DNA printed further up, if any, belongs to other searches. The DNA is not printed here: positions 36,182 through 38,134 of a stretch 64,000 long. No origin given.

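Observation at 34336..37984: Threonine-synthase-like PLP enzyme fused to a receiver domain, co-operonic with a second ThrC, a CheY-like protein and a kinase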

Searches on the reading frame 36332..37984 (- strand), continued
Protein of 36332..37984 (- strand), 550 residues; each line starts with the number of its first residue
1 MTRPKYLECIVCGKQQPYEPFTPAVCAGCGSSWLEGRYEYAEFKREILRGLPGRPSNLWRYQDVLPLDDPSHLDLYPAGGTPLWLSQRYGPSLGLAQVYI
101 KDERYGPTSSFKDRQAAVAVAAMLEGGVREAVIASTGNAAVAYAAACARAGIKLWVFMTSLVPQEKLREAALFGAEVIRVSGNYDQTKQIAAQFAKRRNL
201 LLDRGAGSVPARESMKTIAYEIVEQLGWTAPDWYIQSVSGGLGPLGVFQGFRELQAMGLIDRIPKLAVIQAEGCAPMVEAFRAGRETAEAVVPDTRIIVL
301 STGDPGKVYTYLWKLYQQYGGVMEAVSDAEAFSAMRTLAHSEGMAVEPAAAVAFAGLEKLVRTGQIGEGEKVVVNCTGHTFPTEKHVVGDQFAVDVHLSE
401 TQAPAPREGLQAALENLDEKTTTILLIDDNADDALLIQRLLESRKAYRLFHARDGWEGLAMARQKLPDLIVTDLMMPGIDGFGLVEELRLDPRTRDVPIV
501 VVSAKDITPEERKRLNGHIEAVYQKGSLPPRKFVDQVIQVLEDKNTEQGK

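Call 32: find_homologous_proteins(query=P0129, max_evalue=1e-20)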
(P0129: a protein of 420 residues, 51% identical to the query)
Query P0129 (420 aa): 7833 proteins with E <= 1e-20 among 8000 candidates; the best 120 are listed.
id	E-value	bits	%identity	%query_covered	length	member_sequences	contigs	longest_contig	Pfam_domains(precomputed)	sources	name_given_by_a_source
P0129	6.2e-280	946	100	100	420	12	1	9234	PF00291.32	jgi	jgi:threonine synthase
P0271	1.6e-254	862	90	100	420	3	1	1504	PF00291.32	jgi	jgi:threonine synthase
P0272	3.5e-254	861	90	100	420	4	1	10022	PF00291.32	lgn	-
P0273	4.6e-207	706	76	95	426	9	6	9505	PF00291.32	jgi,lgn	jgi:threonine synthase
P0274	1.7e-191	655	80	85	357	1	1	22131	PF00291.32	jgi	jgi:threonine synthase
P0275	2.4e-170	585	64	94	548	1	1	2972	PF00291.32,PF00072.31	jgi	jgi:threonine synthase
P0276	5.7e-170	584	63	94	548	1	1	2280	PF00291.32,PF00072.31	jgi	jgi:threonine synthase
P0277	2.5e-169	582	64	93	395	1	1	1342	PF00291.32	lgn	-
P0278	5.2e-169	581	65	93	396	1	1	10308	PF00291.32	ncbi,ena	-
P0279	3.6e-168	578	62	94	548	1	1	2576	PF00291.32,PF00072.31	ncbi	-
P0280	5.4e-167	574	61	94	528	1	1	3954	PF00291.32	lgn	-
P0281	1.7e-166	572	64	92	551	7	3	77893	PF00291.32,PF00072.31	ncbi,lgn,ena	-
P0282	2.1e-166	572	61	92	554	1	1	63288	PF00291.32,PF00072.31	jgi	jgi:threonine synthase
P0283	2.7e-166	572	61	95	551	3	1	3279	PF00291.32,PF00072.31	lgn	-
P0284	4.6e-166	571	62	94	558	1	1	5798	PF00291.32,PF00072.31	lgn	-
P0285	9.1e-166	570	62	94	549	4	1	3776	PF00291.32,PF00072.31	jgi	jgi:threonine synthase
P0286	1.2e-165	570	61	94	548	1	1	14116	PF00291.32,PF00072.31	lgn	-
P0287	1.9e-165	569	61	94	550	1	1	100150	PF00291.32,PF00072.31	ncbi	ncbi:MAG: threonine synthase [Anaerolineae bacterium]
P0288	2.1e-165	569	62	94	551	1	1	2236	PF00291.32,PF00072.31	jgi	jgi:threonine synthase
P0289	3.2e-165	568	60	94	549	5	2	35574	PF00291.32,PF00072.31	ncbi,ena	-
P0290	3.4e-165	568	61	94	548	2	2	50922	PF00291.32,PF00072.31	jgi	-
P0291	3.7e-165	568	62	94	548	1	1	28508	PF00291.32,PF00072.31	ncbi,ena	-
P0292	3.8e-165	568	61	94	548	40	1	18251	PF00291.32,PF00072.31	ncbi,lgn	ncbi:MAG: threonine synthase [Aggregatilineales bacterium]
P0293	3.9e-165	568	61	92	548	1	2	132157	PF00291.32,PF00072.31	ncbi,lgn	-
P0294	3.9e-165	568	60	93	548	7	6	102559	PF00291.32,PF00072.31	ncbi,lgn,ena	-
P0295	8.3e-165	567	61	95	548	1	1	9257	PF00291.32,PF00072.31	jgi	-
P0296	9.7e-165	567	61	94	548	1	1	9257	PF00291.32,PF00072.31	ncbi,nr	ncbi:MAG: threonine synthase [Chloroflexi bacterium]|nr:threonine synthase [Chloroflexota bacterium]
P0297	1.1e-164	566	63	92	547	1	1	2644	PF00291.32,PF00072.31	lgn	-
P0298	1.7e-164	566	61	95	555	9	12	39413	PF00291.32,PF00072.31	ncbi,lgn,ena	-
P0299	2.1e-164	565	63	93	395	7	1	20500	PF00291.32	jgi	-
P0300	2.3e-164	565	61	92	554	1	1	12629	PF00291.32,PF00072.31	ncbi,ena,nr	ncbi:MAG TPA: threonine synthase [Aggregatilineales bacterium]|nr:threonine synthase [Aggregatilinea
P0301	2.8e-164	565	61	94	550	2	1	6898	PF00291.32,PF00072.31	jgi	jgi:threonine synthase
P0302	3.5e-164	565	61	94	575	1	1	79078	PF00291.32,PF00072.31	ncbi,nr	ncbi:MAG: threonine synthase [Anaerolineae bacterium]|nr:threonine synthase [Anaerolineae bacterium]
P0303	8.3e-164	564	63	92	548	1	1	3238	PF00291.32,PF00072.31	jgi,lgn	jgi:threonine synthase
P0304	1.1e-163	563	62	94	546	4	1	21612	PF00291.32,PF00072.31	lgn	-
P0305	1.5e-163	563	60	94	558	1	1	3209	PF00291.32,PF00072.31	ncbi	-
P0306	2.0e-163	562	60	94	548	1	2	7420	PF00291.32,PF00072.31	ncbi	-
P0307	2.5e-163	562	60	94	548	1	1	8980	PF00291.32,PF00072.31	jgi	jgi:threonine synthase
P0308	4.6e-163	561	61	92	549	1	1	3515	PF00291.32,PF00072.31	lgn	-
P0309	5.0e-163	561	61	94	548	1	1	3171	PF00291.32,PF00072.31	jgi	jgi:threonine synthase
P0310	1.0e-162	560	59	94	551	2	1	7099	PF00291.32,PF00072.31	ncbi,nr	ncbi:MAG TPA: threonine synthase [Aggregatilineales bacterium]|nr:threonine synthase [Aggregatilinea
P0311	4.3e-162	558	59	94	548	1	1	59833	PF00291.32,PF00072.31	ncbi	-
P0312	1.1e-161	556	62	94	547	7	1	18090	PF00291.32,PF00072.31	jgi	-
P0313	1.7e-161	556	59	94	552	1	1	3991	PF00291.32,PF00072.31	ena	-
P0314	1.3e-160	553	59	94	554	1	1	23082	PF00291.32,PF00072.31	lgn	-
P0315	2.6e-160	552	60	92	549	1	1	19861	PF00291.32,PF00072.31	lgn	-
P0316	3.4e-160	552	59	94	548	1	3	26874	PF00291.32,PF00072.31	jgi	jgi:threonine synthase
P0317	7.0e-160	551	61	92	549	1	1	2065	PF00291.32,PF00072.31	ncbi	-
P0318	8.4e-160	550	62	91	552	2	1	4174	PF00291.32,PF00072.31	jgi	jgi:threonine synthase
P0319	1.3e-159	550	62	87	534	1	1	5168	PF00291.32,PF00072.31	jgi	jgi:threonine synthase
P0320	1.5e-159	550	59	94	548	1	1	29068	PF00291.32,PF00072.31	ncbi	ncbi:MAG: threonine synthase [Chloroflexota bacterium]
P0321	1.6e-159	549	61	90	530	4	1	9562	PF00291.32,PF00072.31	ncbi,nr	ncbi:MAG: threonine synthase [Anaerolineae bacterium]|nr:threonine synthase [Anaerolineae bacterium]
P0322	2.6e-159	549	60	94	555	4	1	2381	PF00291.32,PF00072.31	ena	-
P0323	2.8e-159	549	59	94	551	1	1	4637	PF00291.32,PF00072.31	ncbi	-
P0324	2.9e-159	549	59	94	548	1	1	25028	PF00291.32,PF00072.31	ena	-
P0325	3.2e-159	548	60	92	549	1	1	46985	PF00291.32,PF00072.31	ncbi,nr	ncbi:MAG: threonine synthase [Anaerolineae bacterium]|nr:threonine synthase [Anaerolineae bacterium]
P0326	6.8e-159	547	59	92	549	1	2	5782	PF00291.32,PF00072.31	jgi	jgi:threonine synthase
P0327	7.5e-159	547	59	92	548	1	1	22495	PF00291.32,PF00072.31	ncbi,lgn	-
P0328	9.6e-159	547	61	90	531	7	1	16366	PF00291.32,PF00072.31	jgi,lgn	jgi:threonine synthase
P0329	1.1e-158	547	60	92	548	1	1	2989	PF00291.32,PF00072.31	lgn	-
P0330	1.1e-158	547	59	95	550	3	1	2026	PF00291.32,PF00072.31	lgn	-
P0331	1.5e-158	546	59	94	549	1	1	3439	PF00291.32,PF23455.2,PF00072.31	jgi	jgi:threonine synthase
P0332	1.7e-158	546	58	95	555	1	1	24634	PF00291.32,PF00072.31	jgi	jgi:threonine synthase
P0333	1.7e-158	546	58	95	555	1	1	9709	PF00291.32,PF00072.31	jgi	jgi:threonine synthase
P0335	5.5e-158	544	58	94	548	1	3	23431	PF00291.32,PF00072.31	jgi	jgi:threonine synthase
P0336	6.9e-158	544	58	94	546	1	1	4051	PF00291.32,PF00072.31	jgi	jgi:threonine synthase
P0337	8.9e-158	544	59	94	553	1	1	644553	PF00291.32,PF00072.31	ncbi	ncbi:MAG: hypothetical protein OHK0023_03840 [Anaerolineae bacterium]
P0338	1.0e-157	543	60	93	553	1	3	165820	PF00291.32,PF00072.31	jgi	jgi:threonine synthase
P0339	1.0e-157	543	60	93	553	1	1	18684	PF00291.32,PF00072.31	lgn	-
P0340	1.1e-157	543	60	92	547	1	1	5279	PF00291.32,PF00072.31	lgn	-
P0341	1.6e-157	543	59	94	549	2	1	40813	PF00291.32,PF00072.31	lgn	-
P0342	1.8e-157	543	59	94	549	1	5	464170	PF00291.32,PF00072.31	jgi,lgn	-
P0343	2.8e-157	542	60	92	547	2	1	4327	PF00291.32,PF00072.31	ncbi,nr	ncbi:MAG TPA: threonine synthase, partial [Aggregatilineales bacterium]|nr:threonine synthase [Aggre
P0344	3.9e-157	542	59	92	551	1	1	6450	PF00291.32,PF00072.31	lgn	-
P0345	8.8e-157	540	59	94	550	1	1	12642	PF00291.32,PF00072.31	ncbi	-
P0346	1.2e-156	540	61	92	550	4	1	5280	PF00291.32,PF00072.31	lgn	-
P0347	1.7e-156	539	58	95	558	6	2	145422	PF00291.32,PF00072.31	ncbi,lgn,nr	ncbi:MAG: threonine synthase [Anaerolineae bacterium]|nr:threonine synthase [Anaerolineae bacterium]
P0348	1.9e-156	539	57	94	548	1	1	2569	PF00291.32,PF00072.31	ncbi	-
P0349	3.1e-156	539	59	96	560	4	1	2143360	PF00291.32,PF00072.31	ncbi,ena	-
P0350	4.2e-156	538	58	94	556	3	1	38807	PF00291.32,PF00072.31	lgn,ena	-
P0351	5.3e-156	538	61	89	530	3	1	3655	PF00291.32,PF00072.31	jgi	jgi:threonine synthase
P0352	8.9e-156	537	57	94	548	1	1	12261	PF00291.32,PF00072.31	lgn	-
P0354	1.2e-155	537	59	92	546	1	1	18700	PF00291.32,PF00072.31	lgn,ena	-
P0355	1.2e-155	537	60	93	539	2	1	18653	PF00291.32,PF00072.31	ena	-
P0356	1.2e-155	537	61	87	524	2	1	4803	PF00291.32,PF00072.31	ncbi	-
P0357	1.4e-155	536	57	95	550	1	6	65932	PF00291.32,PF00072.31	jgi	jgi:threonine synthase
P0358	2.0e-155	536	58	94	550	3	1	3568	PF00291.32,PF00072.31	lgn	-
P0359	2.7e-155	535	58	92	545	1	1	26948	PF00291.32,PF00072.31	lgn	-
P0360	3.3e-155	535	60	92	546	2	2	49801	PF00291.32,PF00072.31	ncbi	-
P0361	3.4e-155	535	62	88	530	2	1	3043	PF00291.32,PF00072.31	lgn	-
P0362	3.4e-155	535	57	94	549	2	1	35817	PF00291.32,PF00072.31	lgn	-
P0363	3.7e-155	535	59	94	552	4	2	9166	PF00291.32,PF00072.31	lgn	-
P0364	4.5e-155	535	61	89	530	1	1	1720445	PF00291.32,PF00072.31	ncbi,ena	-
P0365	4.6e-155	535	58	92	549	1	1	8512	PF00291.32,PF00072.31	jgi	jgi:threonine synthase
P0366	5.6e-155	534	60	92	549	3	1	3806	PF00291.32,PF00072.31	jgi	jgi:threonine synthase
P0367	6.5e-155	534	57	94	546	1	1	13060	PF00291.32,PF00072.31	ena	-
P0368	6.6e-155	534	58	92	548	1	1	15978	PF00291.32,PF00072.31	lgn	-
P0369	7.8e-155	534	59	92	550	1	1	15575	PF00291.32,PF00072.31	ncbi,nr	ncbi:MAG: threonine synthase [Chloroflexi bacterium]|nr:threonine synthase [Chloroflexota bacterium]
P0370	8.6e-155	534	59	94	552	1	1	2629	PF00291.32,PF00072.31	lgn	-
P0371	1.2e-154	533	58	94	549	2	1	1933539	PF00291.32,PF00072.31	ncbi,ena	-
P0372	1.4e-154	533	60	92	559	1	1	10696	PF00291.32,PF00072.31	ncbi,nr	ncbi:MAG: threonine synthase [Anaerolineae bacterium]|nr:threonine synthase [Anaerolineae bacterium]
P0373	1.7e-154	533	59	92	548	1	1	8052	PF00291.32,PF00072.31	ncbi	-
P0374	1.9e-154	533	60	92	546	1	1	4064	PF00291.32,PF00072.31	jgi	jgi:threonine synthase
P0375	2.0e-154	533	59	92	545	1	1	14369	PF00291.32,PF00072.31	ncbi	-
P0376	2.7e-154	532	58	94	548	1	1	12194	PF00291.32,PF00072.31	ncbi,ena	-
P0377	3.6e-154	532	58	95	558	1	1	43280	PF00291.32,PF00072.31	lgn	-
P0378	3.8e-154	532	60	89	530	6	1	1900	PF00291.32,PF00072.31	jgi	-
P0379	4.0e-154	532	57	94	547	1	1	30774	PF00291.32,PF00072.31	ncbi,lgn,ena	-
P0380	4.5e-154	531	58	94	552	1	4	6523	PF00291.32,PF00072.31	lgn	-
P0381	5.0e-154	531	59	92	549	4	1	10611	PF00291.32,PF00072.31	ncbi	-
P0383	6.3e-154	531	59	92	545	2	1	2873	PF00291.32,PF00072.31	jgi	jgi:threonine synthase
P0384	6.8e-154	531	59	93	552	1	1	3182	PF00291.32,PF00072.31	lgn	-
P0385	8.5e-154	531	60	91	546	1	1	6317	PF00291.32,PF00072.31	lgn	-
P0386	1.3e-153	530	59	92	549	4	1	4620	PF00291.32,PF00072.31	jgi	jgi:threonine synthase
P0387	1.3e-153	530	58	92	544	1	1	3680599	PF00291.32,PF00072.31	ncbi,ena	-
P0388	1.5e-153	530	57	95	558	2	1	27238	PF00291.32,PF00072.31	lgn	-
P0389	2.1e-153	529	58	92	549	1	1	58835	PF00291.32,PF00072.31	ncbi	-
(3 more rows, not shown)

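Call 33: find_encoding_contigs(protein=P0129, flank=6000, max_places=2)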
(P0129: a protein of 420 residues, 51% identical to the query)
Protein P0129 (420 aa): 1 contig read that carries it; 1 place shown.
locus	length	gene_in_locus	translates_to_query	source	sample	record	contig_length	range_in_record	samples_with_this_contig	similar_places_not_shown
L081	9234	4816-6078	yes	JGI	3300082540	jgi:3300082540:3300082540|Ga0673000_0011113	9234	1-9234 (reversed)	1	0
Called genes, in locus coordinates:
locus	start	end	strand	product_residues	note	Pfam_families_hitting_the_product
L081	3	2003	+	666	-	?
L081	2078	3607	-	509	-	PF00270:DEAD, PF04851:ResIII, PF18766:SWI2_SNF2 (weak), PF00271:Helicase_C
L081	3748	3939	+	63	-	-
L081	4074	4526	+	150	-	PF00814:TsaD (weak)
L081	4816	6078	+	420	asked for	PF00291:PALP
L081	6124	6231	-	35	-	-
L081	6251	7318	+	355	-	PF01207:Dus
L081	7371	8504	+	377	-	PF06835:LptC, PF03968:LptD_N (faint)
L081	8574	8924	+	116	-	PF01250:Ribosomal_S6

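Call 34: find_encoding_contigs(protein=P0349, flank=8000, max_places=2)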
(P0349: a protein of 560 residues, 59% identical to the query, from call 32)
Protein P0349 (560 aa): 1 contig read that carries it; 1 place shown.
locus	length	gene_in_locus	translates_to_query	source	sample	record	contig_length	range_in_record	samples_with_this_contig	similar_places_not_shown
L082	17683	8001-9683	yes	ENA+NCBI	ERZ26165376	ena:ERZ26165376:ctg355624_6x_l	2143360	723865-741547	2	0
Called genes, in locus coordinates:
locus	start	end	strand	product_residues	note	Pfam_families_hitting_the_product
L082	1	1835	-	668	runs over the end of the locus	PF00122:E1-E2_ATPase, PF00702:Hydrolase, PF12710:HAD (weak), PF08282:Hydrolase_3 (faint)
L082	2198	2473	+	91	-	PF02583:Trns_repr_metal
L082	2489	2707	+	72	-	PF00403:HMA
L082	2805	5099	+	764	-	PF00403:HMA, PF00122:E1-E2_ATPase, PF00702:Hydrolase, PF08282:Hydrolase_3 (faint)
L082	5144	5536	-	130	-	PF00551:Formyl_trans_N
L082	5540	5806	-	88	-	PF01176:eIF-1a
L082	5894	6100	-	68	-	PF01165:Ribosomal_S21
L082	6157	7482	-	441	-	PF00575:S1, PF13509:S1_2 (faint), PF21710:Spt6_S1 (faint), PF23459:S1_RRP5 (faint), PF00575:S1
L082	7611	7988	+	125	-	PF00072:Response_reg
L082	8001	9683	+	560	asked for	PF00291:PALP, PF00072:Response_reg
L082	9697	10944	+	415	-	PF00072:Response_reg, PF00512:HisKA, PF02518:HATPase_c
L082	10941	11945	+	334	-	PF00892:EamA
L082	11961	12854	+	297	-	PF00149:Metallophos, PF12850:Metallophos_2 (weak)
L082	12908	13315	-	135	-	PF01797:Y1_Tnp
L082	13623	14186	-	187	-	-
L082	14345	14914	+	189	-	-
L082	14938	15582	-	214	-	-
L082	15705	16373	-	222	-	-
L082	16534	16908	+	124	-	PF21784:Bflower (weak)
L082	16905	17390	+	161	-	PF03061:4HBT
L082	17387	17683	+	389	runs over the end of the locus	PF01078:Mg_chelatase (faint), PF17863:AAA_lid_2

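Call 35: find_encoding_contigs(protein=P0299, flank=6000, max_places=2)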
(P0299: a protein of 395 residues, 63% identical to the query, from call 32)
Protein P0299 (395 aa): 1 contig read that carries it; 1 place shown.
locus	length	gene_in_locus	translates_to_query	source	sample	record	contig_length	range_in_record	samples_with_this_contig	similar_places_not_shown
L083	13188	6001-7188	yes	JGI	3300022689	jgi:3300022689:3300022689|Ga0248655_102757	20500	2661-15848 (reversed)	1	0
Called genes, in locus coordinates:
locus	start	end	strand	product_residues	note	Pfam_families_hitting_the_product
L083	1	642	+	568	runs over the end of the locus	PF00015:MCPsignal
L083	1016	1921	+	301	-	PF12697:Abhydrolase_6, PF12146:Hydrolase_4, PF20434:BD-FAE (weak), PF00561:Abhydrolase_1, PF07859:Abhydrolase_3 (weak), PF00326:Peptidase_S9, PF01738:DLH (weak), PF12146:Hydrolase_4 (weak), +4 more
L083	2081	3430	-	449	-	PF01979:Amidohydro_1, PF07969:Amidohydro_3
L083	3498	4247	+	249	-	PF04481:DUF561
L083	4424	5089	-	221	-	-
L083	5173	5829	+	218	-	PF10063:DUF2301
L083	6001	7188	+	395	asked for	PF00291:PALP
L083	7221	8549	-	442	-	PF00375:SDF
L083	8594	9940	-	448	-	PF01471:PG_binding_1, PF10613:Lig_chan-Glu_bd (weak), PF00497:SBP_bac_3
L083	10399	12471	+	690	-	PF02743:dCache_1, PF00672:HAMP (weak), PF00211:Guanylate_cyc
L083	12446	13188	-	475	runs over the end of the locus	-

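Call 41: find_encoding_contigs(protein=P0387, flank=8000, max_places=1)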
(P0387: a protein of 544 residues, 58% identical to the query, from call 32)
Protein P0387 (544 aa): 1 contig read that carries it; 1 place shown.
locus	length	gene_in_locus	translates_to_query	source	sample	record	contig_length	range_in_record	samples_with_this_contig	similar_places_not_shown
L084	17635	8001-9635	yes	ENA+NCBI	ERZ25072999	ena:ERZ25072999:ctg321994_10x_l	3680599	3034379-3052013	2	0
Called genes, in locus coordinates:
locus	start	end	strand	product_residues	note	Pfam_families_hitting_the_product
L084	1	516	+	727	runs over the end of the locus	PF02743:dCache_1 (faint), PF01590:GAF, PF13185:GAF_2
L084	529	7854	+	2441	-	PF02743:dCache_1, PF21623:HK_sensor_dom_bact, PF01590:GAF, PF13185:GAF_2, PF13492:GAF_3, PF13185:GAF_2, PF13185:GAF_2, PF01590:GAF, +12 more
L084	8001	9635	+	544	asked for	PF00291:PALP, PF00072:Response_reg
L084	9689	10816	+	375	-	PF00892:EamA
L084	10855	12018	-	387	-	PF13808:DDE_Tnp_1_assoc, PF01609:DDE_Tnp_1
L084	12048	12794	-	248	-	PF13386:DsbD_2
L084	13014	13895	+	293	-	PF00318:Ribosomal_S2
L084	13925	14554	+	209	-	PF25025:EF-Ts_N (weak), PF00889:EF_TS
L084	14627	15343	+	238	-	PF00696:AA_kinase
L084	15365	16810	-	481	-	PF13231:PMT_2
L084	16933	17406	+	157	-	-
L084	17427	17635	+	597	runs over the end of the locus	PF03717:PBP_dimer, PF00905:Transpeptidase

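Call 42: find_encoding_contigs(protein=P0364, flank=8000, max_places=1)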
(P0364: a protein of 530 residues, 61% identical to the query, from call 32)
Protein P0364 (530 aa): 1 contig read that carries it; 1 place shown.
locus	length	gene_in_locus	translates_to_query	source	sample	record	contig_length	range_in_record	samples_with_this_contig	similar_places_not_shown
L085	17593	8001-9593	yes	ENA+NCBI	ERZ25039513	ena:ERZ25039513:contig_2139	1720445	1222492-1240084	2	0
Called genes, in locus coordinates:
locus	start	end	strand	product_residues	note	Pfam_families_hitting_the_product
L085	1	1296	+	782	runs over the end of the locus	PF00672:HAMP, PF01590:GAF, PF13185:GAF_2, PF13492:GAF_3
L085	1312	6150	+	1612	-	PF00672:HAMP, PF01590:GAF, PF13185:GAF_2, PF01590:GAF, PF13185:GAF_2, PF01590:GAF, PF13185:GAF_2, PF13185:GAF_2, +11 more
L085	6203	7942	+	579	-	PF13185:GAF_2 (faint), PF00512:HisKA, PF02518:HATPase_c, PF00072:Response_reg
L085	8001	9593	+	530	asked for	PF00291:PALP, PF00072:Response_reg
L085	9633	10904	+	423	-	PF00072:Response_reg, PF00512:HisKA, PF02518:HATPase_c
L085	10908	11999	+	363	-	PF00892:EamA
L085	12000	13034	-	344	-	PF13646:HEAT_2 (weak), PF02985:HEAT (faint), PF13513:HEAT_EZ (faint), PF03130:HEAT_PBS (faint), PF13646:HEAT_2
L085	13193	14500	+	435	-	PF12773:DZR, PF13240:Zn_Ribbon_1 (weak), PF13248:Zn_ribbon_3 (weak), PF24463:DUF7577 (faint), PF13672:PP2C_2, PF00481:PP2C, PF07228:SpoIIE (faint)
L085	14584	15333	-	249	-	-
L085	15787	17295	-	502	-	PF02403:Seryl_tRNA_N, PF00587:tRNA-synt_2b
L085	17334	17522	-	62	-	-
